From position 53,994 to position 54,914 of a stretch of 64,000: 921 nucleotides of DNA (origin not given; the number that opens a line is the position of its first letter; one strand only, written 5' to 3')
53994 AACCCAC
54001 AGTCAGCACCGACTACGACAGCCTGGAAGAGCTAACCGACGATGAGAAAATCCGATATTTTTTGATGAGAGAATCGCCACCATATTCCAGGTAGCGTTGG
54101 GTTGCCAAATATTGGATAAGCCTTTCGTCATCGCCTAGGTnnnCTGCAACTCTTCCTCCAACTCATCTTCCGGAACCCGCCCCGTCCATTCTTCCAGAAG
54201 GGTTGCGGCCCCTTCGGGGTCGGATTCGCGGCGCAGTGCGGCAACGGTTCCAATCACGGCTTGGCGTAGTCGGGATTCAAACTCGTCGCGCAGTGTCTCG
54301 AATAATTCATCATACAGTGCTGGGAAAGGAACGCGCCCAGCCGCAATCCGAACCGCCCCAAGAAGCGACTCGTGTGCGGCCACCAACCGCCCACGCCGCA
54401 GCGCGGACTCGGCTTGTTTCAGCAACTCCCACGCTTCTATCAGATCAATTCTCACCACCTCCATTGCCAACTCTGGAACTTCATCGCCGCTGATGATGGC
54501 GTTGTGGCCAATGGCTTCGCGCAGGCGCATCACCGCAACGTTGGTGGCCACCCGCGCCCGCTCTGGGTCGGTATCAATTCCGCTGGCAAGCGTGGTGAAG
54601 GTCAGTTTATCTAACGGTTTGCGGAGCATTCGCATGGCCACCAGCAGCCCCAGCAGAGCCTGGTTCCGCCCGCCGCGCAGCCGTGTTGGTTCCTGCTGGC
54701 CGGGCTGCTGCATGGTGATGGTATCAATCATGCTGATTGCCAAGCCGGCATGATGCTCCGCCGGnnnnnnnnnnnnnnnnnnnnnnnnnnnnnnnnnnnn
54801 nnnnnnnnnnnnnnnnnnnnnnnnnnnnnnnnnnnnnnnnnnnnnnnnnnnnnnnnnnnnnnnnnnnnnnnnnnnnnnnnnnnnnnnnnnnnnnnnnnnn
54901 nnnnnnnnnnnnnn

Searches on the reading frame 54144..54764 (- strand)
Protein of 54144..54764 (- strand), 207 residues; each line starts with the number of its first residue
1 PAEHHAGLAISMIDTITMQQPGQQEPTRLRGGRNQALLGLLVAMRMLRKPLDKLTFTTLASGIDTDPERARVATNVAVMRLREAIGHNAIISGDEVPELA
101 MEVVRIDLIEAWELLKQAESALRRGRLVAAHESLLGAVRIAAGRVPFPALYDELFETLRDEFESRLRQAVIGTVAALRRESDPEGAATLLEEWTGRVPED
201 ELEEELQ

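Call 21: search_solved_structures(query=A2, max_evalue=1, show_alignments=2)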
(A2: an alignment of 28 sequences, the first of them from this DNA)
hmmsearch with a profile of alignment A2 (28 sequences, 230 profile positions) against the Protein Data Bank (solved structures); distinct sequences matched with E-value up to 1: 25.
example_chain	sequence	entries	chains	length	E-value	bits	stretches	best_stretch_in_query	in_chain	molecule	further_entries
8hvr_I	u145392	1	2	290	2.9e-06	30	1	6-224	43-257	Regulatory protein AfsR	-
8k60_I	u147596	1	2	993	7.4e-05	25.4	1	8-224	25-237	Regulatory protein AfsR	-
8jke_I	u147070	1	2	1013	7.6e-05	25.3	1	8-224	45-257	Regulatory protein AfsR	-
1w3b_A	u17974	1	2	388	0.022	17.3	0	165-226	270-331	UDP-N-ACETYLGLUCOSAMINE--PEPTIDE N-ACETYLGLUCOSAMINYLTRANSFERASE 110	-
6eou_A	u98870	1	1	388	0.025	17.1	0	165-226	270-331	UDP-N-acetylglucosamine--peptide N-acetylglucosaminyltransferase 110 kDa subunit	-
9wcw_A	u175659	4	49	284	0.084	15.4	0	171-223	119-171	Chaperedoxin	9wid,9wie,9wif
3qou_A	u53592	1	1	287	0.091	15.3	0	171-223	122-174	protein ybbN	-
9k7u_A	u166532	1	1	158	0.15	14.6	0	171-213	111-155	Heter-Zn2-HEHE-22A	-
7csq_B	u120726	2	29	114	0.21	14.1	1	125-189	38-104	Tumor necrosis factor receptor type 1-associated DEATH domain protein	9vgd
9vin_E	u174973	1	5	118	0.23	14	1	125-189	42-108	Tumor necrosis factor receptor type 1-associated DEATH domain protein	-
6ac0_A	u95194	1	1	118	0.23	14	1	125-189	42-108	Tumor necrosis factor receptor type 1-associated DEATH domain protein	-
6w5q_A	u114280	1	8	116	0.23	14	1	168-225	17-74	Peptidoglycan synthase activator LpoP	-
7yeh_B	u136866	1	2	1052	0.26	13.8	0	167-226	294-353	UDP-N-acetylglucosamine--peptide N-acetylglucosaminyltransferase 110 kDa subunit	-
8fbj_A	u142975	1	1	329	0.27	13.7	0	164-213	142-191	KWOCA_60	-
5xme_A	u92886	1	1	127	0.27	13.7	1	125-189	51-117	Tumor necrosis factor receptor type 1-associated DEATH domain protein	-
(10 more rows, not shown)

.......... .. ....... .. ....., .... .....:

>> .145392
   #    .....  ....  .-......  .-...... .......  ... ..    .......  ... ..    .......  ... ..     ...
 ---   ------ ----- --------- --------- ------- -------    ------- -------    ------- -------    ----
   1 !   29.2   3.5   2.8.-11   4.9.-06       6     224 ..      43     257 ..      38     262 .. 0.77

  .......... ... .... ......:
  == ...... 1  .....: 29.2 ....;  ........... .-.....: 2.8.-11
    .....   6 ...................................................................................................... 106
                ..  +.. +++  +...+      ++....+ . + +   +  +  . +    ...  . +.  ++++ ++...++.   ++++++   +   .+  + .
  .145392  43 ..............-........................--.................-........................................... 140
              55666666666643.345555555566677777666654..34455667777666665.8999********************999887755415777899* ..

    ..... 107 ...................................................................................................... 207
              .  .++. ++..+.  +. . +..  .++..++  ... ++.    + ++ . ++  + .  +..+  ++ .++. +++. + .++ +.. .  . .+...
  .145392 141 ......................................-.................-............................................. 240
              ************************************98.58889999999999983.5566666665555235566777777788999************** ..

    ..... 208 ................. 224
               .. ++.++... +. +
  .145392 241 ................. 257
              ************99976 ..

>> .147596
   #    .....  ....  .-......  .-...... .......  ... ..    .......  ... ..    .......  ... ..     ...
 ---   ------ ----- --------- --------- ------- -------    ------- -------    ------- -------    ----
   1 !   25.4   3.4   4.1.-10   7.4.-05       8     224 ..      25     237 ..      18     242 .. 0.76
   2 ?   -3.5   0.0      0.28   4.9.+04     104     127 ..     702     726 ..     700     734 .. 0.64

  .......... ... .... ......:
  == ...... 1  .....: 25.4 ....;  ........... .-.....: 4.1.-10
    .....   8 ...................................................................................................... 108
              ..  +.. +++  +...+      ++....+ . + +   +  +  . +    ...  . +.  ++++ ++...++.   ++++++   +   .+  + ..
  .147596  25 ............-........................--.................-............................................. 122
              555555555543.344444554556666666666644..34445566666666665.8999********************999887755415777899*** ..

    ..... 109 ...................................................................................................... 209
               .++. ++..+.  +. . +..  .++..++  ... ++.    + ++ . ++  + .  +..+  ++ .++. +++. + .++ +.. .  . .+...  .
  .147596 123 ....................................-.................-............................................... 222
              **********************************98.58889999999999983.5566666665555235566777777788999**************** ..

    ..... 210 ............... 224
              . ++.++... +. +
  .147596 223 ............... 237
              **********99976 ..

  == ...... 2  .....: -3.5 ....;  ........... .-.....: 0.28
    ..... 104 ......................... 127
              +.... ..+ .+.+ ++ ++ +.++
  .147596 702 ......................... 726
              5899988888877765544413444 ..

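Call 22: search_protein_families(library=pfam, alignment_id=A2, max_evalue=0.1)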
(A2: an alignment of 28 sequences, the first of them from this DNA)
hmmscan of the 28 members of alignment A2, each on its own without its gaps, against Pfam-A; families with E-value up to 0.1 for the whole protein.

A. member 1, seq(207 aa): 1 family
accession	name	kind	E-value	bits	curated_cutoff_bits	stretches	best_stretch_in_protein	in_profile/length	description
PF19698.5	DUF6197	-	0.08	13.7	24.6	0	107-169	15-82/111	Family of unknown function (DUF6197)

B. families by the number of members that match (of 28 scanned): 18 families
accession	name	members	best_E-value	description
PF03704.23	BTAD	19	4.3e-07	Bacterial transcriptional activator domain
PF14559.12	TPR_19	16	1.5e-06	Tetratricopeptide repeat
PF13428.12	TPR_14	7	0.0034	Tetratricopeptide repeat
PF14863.12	Alkyl_sulf_dimr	3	0.014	Alkyl sulfatase dimerisation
PF07721.20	TPR_4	2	0.012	Tetratricopeptide repeat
PF12688.13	TPR_5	2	0.013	Tetratrico peptide repeat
PF20308.4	TPR-S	1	0.005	Tetratricopeptide Repeats-Sensor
PF02607.22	B12-binding_2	1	0.0055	B12 binding domain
PF13429.12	TPR_15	1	0.0096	Tetratricopeptide repeat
PF22743.2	PspAA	1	0.021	PspA-Associated protein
PF18915.5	DUF5667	1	0.044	Domain of unknown function (DUF5667)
PF18542.6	TFIIB_C_1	1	0.053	Transcription factor IIB C-terminal module 1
PF19121.6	DUF5805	1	0.057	Family of unknown function (DUF5805)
PF22121.2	MtxA_C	1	0.065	Magnetotaxis protein MtxA, C-terminal domain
PF23914.1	TPR_CcmH_CycH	1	0.069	Cytochrome c-type biogenesis protein H TPR domain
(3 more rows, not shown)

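Call 73: predict_structure(alignment_id=A2)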
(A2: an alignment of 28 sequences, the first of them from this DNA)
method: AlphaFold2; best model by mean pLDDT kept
length: 207 residues; sequences in the alignment: 28
mean_pLDDT: 93.4   pTM: 0.88
mean pLDDT of the five models: 93.4, 93.4, 93.3, 92.9, 92.6
residues with pLDDT >= 90: 188; 70-90: 4; 50-70: 10; < 50: 5
segments of 3 or more residues with pLDDT < 50: 1-4
pLDDT, mean of each block of 10 residues (from residue 1): 68 97 96 98 97 97 97 97 96 93 97 98 98 98 95 97 97 98 97 86 54
secondary structure, 60 per line:
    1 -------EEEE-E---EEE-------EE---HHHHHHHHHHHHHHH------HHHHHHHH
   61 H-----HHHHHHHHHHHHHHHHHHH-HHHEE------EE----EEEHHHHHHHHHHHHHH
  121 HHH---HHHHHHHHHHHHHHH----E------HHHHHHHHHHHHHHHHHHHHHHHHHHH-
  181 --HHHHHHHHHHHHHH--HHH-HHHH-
elements in order: E8-11 E17-19 H32-46 H53-61 H67-85 E104-106 H107-123 H127-141 H153-179 H183-196 H203-206

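Call 75: fold_search(model_id=the predicted structure, library=pdb)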
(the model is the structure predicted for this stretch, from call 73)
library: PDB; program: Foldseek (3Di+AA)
matches with E <= 10: 545; with E <= 0.001: 3
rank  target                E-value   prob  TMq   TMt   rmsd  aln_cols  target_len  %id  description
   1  8k60_J                4.4e-05  1.00  0.58  0.50   9.2       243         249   18  Cryo-EM structure of Streptomyces coelicolor transcription initiation complex with the global transcription factor Afs (released 2024-07-31)
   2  8hvr_I                5.2e-05  1.00  0.57  0.48   9.6       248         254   18  Cryo-EM structure of AfsR-dependent transcription activation complex with afsS promoter (released 2023-12-27)
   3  8k60_I                1.6e-04  1.00  0.56  0.48   9.0       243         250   18  Cryo-EM structure of Streptomyces coelicolor transcription initiation complex with the global transcription factor Afs (released 2024-07-31)
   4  2fez                  1.5e-03  1.00  0.61  0.36   4.0       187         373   18  Mycobacterium tuberculosis EmbR (released 2006-01-24)
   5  2ff4_B                2.3e-03  1.00  0.62  0.38   4.9       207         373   17  Mycobacterium tuberculosis EmbR in complex with low affinity phosphopeptide (released 2006-01-24)
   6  2ff4_A                2.0e-02  1.00  0.61  0.37   4.5       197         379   17  Mycobacterium tuberculosis EmbR in complex with low affinity phosphopeptide (released 2006-01-24)
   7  1nf6_O                2.6e-01  0.12  0.16  0.18  16.3       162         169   12  X-ray structure of the Desulfovibrio desulfuricans bacterioferritin: the diiron site in different catalytic states ("c (released 2003-04-01)
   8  1nf4_H                3.8e-01  0.10  0.16  0.18  16.2       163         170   14  X-Ray Structure of the Desulfovibrio desulfuricans bacterioferritin: the diiron site in different states (reduced stru (released 2003-04-01)
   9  8tjk_A                6.5e-01  0.15  0.20  0.15  12.7       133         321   16  SAM-dependent methyltransferase RedM bound to SAH (released 2023-12-13)
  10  6az6_A                6.8e-01  0.12  0.20  0.20  11.8       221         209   14  Streptococcus agalactiae GntR (released 2017-12-20)
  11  9k7w_A                7.2e-01  0.80  0.26  0.53   5.5        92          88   16  Crystal structure of designed nickel-induced homotrimer C3-Ni1-HH*3-18 (released 2025-10-29)
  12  6a09_A                7.6e-01  0.08  0.14  0.17  26.4       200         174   12  Salmonella Typhi YfdX in the P222 space group (released 2019-02-06)
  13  7nl8_A                8.0e-01  0.21  0.16  0.25  11.9       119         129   13  Crystal structure of a shortened IpgC variant in complex with 3-methylbenzohydrazide (released 2022-03-02)
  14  7ayw_A                8.0e-01  0.21  0.16  0.23  11.9       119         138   13  Crystal structure of a shortened IpgC variant in complex with 2H-isoindol-1-amine (released 2021-11-24)
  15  3edt_B                8.5e-01  0.33  0.25  0.21  12.3       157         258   13  Crystal structure of the mutated S328N hKLC2 TPR domain (released 2009-02-10)
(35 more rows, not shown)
